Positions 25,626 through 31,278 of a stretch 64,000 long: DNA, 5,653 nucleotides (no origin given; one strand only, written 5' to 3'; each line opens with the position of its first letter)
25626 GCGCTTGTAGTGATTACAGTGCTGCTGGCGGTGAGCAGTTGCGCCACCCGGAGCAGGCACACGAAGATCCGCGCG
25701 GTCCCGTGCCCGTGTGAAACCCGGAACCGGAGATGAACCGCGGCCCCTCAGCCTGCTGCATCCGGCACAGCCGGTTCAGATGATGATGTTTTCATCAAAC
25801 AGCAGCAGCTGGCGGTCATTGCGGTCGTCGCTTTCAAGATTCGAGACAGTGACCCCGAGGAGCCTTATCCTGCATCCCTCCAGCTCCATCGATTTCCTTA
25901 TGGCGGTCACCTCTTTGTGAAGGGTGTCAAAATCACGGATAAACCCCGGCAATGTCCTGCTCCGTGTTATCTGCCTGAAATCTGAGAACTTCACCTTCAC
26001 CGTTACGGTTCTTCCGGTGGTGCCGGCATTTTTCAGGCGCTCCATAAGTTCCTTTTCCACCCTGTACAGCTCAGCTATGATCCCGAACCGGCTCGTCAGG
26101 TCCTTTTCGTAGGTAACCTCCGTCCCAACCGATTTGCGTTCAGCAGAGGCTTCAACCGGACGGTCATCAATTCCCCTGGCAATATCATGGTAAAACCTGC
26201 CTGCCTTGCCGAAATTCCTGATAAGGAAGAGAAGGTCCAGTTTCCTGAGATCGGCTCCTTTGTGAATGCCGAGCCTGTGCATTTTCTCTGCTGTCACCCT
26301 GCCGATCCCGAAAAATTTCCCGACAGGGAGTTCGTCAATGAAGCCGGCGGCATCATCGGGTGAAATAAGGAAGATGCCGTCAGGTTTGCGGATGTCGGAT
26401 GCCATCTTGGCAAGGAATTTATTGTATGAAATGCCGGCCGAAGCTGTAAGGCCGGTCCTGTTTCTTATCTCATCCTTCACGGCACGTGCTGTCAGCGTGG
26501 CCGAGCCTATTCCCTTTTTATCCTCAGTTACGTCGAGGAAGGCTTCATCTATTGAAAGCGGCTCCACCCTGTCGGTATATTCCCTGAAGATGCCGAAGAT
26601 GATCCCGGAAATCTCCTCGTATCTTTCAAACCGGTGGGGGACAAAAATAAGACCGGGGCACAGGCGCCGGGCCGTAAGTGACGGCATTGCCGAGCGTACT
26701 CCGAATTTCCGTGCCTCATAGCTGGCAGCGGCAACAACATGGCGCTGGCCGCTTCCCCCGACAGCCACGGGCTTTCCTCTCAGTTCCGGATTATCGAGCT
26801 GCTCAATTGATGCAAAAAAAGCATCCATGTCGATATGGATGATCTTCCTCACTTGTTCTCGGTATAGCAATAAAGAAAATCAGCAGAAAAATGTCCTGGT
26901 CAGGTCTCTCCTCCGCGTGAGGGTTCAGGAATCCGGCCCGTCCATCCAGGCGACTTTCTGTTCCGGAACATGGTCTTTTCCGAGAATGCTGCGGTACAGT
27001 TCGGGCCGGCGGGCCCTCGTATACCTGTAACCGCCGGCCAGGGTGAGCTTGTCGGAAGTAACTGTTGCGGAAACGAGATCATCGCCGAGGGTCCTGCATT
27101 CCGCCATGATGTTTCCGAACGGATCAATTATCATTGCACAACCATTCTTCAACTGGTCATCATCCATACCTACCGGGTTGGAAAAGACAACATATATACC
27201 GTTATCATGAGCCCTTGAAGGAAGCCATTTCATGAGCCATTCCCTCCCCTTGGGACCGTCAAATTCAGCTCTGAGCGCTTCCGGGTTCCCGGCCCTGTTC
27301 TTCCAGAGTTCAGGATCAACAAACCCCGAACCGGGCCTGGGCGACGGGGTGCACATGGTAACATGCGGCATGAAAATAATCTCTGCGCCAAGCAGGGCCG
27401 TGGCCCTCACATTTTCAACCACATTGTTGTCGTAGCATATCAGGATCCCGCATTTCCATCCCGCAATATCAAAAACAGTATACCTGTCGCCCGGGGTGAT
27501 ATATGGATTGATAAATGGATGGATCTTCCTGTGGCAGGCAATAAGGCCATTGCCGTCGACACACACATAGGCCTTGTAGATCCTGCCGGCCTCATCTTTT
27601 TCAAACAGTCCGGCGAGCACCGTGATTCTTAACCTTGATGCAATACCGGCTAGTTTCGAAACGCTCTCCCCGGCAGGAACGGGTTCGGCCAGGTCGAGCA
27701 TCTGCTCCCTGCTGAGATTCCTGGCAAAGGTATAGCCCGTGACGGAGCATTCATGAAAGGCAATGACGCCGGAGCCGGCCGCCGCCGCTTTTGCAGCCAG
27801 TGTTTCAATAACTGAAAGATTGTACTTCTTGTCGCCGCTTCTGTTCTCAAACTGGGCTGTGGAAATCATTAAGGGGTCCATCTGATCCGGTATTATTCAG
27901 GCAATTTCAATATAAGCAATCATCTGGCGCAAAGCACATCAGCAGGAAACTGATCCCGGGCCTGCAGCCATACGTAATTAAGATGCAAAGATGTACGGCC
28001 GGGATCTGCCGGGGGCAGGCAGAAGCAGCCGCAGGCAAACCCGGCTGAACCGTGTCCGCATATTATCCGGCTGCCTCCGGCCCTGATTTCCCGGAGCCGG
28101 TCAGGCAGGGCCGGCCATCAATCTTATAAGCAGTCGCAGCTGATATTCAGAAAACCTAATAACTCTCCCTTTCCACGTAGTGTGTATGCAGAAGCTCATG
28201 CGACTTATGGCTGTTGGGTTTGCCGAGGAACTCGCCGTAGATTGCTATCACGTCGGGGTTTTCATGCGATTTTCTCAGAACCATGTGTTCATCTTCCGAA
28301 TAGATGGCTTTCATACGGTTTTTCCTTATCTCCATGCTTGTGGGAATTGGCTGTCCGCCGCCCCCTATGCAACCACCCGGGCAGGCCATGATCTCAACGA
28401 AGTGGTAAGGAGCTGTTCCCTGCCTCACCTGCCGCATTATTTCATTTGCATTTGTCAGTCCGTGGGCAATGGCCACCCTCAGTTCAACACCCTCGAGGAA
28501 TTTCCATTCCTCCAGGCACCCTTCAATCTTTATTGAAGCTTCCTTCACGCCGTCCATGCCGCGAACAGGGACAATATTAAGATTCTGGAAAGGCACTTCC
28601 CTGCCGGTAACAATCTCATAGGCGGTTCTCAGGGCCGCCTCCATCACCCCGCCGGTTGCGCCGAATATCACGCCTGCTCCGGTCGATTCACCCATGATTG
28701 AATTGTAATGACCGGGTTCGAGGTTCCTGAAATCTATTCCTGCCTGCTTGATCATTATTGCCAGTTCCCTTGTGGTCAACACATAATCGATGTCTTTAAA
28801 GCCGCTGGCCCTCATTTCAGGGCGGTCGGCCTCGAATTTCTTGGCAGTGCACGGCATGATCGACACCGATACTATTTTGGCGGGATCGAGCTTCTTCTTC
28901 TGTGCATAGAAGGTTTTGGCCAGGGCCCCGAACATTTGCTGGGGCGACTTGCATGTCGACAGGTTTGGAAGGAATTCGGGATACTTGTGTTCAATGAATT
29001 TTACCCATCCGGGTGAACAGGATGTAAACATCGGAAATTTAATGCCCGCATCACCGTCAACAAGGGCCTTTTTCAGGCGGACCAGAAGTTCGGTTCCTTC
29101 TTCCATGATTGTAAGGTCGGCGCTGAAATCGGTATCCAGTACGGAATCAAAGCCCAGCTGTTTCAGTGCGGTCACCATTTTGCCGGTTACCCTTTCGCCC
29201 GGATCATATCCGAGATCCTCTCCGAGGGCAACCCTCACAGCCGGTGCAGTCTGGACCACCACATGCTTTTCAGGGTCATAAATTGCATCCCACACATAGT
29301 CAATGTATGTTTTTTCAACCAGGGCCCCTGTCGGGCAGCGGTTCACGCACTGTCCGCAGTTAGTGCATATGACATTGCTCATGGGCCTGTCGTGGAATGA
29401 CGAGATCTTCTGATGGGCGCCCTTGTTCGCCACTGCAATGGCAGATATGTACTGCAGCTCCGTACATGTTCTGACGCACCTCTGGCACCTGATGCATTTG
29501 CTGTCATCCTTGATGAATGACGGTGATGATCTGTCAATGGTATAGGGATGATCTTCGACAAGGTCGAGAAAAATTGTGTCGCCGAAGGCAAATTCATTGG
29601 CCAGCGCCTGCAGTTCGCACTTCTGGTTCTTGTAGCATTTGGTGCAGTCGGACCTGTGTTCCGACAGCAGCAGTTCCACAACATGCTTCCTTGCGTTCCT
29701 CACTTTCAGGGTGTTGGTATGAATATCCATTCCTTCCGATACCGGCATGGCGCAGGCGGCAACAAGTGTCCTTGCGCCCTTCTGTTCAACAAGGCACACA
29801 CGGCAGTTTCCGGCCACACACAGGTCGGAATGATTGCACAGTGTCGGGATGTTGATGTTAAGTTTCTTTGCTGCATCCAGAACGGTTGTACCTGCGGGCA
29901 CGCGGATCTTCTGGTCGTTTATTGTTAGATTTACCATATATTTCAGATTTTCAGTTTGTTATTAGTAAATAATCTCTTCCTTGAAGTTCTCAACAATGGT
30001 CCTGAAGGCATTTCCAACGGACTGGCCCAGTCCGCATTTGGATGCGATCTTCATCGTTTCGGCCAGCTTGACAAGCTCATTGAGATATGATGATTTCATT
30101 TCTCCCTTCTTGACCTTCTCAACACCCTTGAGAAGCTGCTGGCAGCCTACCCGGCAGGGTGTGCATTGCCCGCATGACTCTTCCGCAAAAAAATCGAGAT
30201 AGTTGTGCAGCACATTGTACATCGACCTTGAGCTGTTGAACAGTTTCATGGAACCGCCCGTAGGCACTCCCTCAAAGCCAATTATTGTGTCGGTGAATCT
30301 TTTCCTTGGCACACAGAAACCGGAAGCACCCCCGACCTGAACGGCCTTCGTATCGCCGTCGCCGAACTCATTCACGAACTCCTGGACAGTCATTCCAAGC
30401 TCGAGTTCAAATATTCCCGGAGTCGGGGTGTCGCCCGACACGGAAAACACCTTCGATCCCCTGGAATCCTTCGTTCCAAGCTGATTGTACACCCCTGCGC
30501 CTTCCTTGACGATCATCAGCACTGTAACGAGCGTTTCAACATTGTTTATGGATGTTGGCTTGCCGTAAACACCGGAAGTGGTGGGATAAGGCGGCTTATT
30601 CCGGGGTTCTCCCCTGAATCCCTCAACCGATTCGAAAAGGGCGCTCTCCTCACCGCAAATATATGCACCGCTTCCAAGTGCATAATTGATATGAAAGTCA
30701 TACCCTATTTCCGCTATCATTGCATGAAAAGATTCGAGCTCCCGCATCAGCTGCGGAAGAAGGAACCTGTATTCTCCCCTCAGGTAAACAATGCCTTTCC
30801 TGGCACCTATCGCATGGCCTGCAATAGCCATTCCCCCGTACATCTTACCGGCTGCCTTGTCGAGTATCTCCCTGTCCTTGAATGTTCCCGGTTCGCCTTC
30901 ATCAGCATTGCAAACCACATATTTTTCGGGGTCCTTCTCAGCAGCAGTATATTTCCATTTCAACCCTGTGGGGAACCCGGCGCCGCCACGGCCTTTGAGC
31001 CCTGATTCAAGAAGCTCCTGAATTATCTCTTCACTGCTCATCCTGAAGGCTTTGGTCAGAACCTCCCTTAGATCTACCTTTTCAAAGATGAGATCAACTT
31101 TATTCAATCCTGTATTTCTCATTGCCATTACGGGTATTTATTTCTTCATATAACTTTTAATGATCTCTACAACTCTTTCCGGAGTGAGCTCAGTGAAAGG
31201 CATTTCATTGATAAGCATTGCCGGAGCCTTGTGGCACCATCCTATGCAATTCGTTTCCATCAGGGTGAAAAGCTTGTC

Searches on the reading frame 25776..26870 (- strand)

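Call 34: search_protein_families(library=pfam, proteins=[window:25776-26870:-], max_evalue=0.000001)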
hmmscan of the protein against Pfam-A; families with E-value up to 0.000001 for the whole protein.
window:25776-26870:- (364 aa): 3 families
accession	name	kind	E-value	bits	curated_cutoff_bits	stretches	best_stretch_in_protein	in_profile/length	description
PF00817.25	IMS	-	1.1e-52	178.4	23.2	1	13-159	1-148/148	impB/mucB/samB family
PF11799.13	IMS_C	-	2.4e-24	86.3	20.7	1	245-355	1-107/109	impB/mucB/samB family C-terminal domain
PF11798.14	IMS_HHH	-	3.2e-08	33.8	24.4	1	171-202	1-32/32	IMS family HHH motif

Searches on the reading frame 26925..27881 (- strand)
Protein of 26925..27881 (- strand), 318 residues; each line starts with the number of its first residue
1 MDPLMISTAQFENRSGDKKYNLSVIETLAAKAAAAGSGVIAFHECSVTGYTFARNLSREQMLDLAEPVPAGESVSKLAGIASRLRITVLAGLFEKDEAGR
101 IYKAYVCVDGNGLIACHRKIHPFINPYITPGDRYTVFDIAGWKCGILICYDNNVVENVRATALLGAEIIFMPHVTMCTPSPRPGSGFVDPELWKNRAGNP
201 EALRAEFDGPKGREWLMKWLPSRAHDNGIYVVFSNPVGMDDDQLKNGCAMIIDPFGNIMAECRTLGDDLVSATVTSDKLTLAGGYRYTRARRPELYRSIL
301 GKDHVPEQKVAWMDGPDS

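Call 34: search_protein_families(library=pfam, proteins=[window:26925-27881:-], max_evalue=0.000001)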
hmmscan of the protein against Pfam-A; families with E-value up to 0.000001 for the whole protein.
window:26925-27881:- (318 aa): 1 family
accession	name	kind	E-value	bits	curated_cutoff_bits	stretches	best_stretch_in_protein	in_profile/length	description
PF00795.27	CN_hydrolase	-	4.3e-39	134.8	23.2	1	8-279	4-251/256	Carbon-nitrogen hydrolase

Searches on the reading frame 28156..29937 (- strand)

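Call 34: search_protein_families(library=pfam, proteins=[window:28156-29937:-], max_evalue=0.000001)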
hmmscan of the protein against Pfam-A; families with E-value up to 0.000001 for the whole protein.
window:28156-29937:- (593 aa): 6 families
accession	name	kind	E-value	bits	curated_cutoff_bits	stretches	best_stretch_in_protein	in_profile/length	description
PF02906.19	Fe_hyd_lg_C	-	1.2e-97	326.8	22.1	1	224-527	1-245/245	Iron only hydrogenase large subunit, C-terminal domain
PF02256.22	Fe_hyd_SSU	-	3.8e-26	91.3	24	1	536-590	2-56/56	Iron hydrogenase small subunit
PF13510.11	Fer2_4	-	1.7e-20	73.3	22.8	1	1-76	3-81/82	2Fe-2S iron-sulfur cluster binding domain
PF10588.14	NADH-G_4Fe-4S_3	-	1.1e-12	47.7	27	1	83-116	1-34/40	NADH-ubiquinone oxidoreductase-G iron-sulfur binding region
PF22117.2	Fer4_Nqo3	-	4.1e-09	36.9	27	1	144-206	7-66/67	NADH-quinone oxidoreductase subunit 3, ferredoxin-like domain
PF12838.12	Fer4_7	-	3.6e-07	31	27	1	147-205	1-52/52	4Fe-4S dicluster domain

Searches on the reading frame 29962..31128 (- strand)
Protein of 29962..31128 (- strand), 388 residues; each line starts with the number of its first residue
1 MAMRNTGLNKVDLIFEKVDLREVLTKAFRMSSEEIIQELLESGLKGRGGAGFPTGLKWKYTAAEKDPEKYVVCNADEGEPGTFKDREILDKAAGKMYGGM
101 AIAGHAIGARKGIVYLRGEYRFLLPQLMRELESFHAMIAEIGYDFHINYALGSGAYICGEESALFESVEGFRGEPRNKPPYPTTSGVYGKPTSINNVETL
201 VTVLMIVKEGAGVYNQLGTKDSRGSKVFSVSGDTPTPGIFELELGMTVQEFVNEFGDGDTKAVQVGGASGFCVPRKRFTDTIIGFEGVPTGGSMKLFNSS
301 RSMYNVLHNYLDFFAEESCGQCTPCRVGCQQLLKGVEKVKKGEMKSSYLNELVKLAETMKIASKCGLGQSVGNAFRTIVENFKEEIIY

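Call 34: search_protein_families(library=pfam, proteins=[window:29962-31128:-], max_evalue=0.000001)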
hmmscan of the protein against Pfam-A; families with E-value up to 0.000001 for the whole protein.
window:29962-31128:- (388 aa): 2 families
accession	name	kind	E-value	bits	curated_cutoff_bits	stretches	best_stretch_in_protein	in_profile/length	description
PF01512.22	Complex1_51K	-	1.8e-37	129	31.2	1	41-203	3-148/150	Nuo51 FMN-binding domain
PF10589.14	NADH_4Fe-4S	-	6.5e-25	87.3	23.5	1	306-386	2-82/85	NADH-ubiquinone oxidoreductase-F iron-sulfur binding region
